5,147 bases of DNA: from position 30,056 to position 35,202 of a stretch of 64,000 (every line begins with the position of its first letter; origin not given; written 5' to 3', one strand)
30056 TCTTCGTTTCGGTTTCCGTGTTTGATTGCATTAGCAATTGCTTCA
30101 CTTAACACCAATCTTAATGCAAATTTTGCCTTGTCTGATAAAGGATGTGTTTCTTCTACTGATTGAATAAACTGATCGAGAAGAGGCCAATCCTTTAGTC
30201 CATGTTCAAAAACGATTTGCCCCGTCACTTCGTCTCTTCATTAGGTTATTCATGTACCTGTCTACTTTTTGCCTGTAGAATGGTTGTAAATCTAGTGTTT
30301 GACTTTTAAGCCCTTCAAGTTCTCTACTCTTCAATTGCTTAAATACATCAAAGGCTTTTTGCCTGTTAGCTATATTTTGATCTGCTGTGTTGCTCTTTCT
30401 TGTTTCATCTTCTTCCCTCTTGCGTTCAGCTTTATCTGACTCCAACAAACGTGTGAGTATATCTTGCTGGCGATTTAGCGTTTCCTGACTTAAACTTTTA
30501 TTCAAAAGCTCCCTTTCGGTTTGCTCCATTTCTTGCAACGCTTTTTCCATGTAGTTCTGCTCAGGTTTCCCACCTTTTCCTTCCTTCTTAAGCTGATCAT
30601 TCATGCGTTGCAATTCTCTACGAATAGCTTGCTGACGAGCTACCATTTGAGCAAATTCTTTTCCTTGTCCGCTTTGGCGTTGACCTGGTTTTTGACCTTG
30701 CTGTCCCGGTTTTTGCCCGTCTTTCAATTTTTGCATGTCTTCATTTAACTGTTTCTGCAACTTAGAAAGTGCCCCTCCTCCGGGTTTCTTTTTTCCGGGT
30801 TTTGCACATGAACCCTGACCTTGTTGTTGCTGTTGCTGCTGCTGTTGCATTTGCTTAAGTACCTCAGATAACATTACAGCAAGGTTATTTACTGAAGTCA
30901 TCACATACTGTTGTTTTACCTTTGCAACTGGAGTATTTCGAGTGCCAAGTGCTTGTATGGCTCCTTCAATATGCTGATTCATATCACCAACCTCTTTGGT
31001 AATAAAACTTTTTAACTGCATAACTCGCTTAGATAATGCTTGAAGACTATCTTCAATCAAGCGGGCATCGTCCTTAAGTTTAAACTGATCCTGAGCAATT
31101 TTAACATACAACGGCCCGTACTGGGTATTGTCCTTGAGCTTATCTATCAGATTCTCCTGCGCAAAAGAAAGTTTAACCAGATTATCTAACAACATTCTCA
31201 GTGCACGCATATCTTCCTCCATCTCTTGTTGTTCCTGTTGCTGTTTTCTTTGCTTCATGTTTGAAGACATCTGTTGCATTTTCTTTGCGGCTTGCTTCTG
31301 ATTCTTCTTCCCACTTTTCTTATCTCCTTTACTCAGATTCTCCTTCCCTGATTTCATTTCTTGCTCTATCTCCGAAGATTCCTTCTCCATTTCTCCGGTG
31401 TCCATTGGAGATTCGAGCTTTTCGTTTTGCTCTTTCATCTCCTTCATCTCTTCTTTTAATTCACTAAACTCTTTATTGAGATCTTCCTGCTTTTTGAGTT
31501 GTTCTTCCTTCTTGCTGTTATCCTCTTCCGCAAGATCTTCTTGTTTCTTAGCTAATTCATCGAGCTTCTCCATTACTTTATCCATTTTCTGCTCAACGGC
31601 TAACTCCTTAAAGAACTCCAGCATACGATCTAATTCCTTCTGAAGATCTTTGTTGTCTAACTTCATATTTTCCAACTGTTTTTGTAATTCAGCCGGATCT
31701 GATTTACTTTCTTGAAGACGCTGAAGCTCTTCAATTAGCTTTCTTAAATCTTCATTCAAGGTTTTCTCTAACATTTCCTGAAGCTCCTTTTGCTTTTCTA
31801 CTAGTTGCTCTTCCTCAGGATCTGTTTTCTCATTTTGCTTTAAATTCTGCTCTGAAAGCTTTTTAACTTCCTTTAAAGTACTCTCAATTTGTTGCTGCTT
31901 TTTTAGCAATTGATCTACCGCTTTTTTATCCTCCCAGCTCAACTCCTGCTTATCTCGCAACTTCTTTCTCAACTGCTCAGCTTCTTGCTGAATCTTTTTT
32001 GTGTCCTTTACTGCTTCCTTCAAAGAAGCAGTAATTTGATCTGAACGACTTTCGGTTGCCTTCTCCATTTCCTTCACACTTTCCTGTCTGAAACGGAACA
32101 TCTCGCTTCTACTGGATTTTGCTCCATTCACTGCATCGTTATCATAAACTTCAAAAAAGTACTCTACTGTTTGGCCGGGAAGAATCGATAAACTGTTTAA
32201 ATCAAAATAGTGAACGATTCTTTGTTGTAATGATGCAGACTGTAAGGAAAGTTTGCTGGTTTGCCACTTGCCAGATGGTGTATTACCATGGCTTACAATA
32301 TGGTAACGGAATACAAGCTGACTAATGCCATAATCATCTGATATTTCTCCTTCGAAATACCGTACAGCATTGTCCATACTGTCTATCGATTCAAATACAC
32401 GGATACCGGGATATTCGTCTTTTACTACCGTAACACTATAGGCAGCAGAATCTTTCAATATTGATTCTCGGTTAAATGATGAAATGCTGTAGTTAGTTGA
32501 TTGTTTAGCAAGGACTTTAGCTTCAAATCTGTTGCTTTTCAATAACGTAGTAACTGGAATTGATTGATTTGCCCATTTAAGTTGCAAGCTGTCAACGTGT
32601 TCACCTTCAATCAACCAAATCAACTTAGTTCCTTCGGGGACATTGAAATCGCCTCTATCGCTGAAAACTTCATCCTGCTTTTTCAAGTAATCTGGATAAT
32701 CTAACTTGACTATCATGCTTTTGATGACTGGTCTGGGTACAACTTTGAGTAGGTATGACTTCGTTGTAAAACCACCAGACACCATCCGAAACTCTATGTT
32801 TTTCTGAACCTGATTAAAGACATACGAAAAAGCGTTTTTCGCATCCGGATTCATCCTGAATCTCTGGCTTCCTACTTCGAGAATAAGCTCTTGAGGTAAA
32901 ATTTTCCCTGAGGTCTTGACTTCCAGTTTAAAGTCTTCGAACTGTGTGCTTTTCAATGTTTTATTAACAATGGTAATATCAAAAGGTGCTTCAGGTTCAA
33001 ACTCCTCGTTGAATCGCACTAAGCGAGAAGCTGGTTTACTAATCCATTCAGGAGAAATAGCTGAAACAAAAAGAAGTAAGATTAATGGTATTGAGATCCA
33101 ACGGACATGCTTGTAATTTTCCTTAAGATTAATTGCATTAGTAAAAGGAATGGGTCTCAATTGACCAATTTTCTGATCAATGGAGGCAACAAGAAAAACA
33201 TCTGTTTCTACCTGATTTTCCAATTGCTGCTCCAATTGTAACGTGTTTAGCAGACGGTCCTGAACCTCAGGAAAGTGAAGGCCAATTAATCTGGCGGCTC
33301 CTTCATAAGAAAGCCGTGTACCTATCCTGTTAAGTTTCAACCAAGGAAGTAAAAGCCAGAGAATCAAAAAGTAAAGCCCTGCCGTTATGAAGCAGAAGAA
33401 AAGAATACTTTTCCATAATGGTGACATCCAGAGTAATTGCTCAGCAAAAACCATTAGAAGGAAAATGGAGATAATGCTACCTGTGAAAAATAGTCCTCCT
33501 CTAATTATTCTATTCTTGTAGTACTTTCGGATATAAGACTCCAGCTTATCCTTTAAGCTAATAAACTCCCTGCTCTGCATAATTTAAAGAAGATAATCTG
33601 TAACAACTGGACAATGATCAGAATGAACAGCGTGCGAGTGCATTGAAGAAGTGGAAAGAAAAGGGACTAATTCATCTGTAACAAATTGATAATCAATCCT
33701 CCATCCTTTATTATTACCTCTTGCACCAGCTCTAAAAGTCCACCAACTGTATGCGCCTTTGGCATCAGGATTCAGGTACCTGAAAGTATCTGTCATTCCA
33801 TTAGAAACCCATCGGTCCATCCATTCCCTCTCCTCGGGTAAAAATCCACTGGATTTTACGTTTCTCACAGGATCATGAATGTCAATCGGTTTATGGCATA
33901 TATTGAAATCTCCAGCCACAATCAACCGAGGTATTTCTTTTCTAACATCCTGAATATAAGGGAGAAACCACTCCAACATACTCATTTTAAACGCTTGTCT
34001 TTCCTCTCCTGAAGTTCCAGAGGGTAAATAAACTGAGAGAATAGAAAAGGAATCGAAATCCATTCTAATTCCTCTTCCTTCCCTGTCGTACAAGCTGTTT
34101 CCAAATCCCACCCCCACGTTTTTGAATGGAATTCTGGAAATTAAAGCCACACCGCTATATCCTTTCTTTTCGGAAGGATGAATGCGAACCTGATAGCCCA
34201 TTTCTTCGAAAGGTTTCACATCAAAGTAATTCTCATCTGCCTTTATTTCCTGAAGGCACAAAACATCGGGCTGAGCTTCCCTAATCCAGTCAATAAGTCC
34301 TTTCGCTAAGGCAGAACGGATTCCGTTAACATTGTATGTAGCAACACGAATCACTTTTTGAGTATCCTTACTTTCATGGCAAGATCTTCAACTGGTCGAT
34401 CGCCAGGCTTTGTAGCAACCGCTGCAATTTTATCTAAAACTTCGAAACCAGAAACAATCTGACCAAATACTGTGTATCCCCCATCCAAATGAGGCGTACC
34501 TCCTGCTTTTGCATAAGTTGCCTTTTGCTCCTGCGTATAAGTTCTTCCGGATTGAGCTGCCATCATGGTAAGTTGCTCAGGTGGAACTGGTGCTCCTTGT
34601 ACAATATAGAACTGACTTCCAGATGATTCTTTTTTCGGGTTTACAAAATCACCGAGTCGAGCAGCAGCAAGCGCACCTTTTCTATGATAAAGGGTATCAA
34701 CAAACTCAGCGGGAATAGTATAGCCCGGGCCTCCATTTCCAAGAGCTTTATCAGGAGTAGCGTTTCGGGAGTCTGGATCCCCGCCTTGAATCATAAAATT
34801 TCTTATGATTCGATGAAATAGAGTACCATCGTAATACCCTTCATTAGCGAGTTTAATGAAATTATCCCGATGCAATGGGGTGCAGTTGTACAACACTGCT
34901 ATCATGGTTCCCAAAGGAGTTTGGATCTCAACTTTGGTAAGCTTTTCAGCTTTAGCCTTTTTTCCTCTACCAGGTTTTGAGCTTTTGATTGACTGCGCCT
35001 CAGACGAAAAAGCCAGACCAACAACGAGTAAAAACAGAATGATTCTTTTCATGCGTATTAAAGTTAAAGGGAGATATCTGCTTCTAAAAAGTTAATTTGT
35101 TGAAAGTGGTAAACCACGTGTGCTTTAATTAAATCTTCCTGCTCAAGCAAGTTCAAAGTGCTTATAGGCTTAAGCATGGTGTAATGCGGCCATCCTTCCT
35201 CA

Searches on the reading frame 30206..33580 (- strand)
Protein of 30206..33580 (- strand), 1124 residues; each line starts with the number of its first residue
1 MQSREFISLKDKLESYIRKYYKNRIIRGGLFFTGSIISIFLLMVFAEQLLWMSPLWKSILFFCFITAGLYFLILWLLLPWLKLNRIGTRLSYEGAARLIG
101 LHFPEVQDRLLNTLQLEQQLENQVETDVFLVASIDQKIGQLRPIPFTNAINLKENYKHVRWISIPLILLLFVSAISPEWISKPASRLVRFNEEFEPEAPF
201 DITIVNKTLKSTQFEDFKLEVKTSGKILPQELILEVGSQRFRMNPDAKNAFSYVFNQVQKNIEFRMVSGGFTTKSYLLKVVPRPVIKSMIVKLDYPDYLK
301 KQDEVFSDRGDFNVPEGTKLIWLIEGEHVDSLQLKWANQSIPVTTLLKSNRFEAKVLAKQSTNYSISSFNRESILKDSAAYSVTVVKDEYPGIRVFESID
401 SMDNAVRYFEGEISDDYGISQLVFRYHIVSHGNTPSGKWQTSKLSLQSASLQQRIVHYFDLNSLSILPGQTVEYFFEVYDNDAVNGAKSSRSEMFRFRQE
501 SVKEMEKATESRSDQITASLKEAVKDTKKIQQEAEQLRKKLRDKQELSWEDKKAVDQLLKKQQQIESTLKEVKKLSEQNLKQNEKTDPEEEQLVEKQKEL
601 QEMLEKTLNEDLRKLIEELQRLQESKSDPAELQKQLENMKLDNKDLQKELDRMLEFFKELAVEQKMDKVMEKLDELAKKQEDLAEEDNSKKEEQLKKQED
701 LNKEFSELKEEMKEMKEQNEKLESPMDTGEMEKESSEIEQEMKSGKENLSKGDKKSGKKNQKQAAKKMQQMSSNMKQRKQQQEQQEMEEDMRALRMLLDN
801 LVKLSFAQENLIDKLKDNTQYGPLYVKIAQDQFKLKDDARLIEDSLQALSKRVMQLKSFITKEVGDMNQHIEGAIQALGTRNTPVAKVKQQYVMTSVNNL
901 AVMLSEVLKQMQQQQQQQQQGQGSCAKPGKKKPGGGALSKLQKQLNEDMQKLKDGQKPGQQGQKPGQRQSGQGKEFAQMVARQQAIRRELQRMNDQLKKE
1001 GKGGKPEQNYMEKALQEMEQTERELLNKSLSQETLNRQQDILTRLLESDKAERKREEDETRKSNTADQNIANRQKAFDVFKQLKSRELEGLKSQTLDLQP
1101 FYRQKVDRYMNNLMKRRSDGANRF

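Call 25: search_protein_families(library=pfam, proteins=[window:30206-33580:-], max_evalue=0.00001)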
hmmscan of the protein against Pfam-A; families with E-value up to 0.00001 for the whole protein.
window:30206-33580:- (1124 aa): 1 family
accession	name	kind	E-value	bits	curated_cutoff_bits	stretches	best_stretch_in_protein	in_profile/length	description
PF13779.11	DUF4175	-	1.2e-06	27.4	27.3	1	307-495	209-391/825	Domain of unknown function (DUF4175)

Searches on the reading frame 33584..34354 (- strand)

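Call 25: search_protein_families(library=pfam, proteins=[window:33584-34354:-], max_evalue=0.00001)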
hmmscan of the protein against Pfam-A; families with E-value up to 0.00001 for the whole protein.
window:33584-34354:- (256 aa): 1 family
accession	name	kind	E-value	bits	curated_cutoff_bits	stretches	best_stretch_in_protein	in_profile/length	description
PF03372.29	Exo_endo_phos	-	2.3e-32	112.9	24.5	1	5-247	1-225/225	Endonuclease/Exonuclease/phosphatase family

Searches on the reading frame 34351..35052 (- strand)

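Call 25: search_protein_families(library=pfam, proteins=[window:34351-35052:-], max_evalue=0.00001)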
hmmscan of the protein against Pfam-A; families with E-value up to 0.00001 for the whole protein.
window:34351-35052:- (233 aa): 1 family
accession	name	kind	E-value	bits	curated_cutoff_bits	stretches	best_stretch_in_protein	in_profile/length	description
PF00160.26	Pro_isomerase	-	1.3e-40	139.7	21.7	1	41-226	2-154/159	Cyclophilin type peptidyl-prolyl cis-trans isomerase/CLD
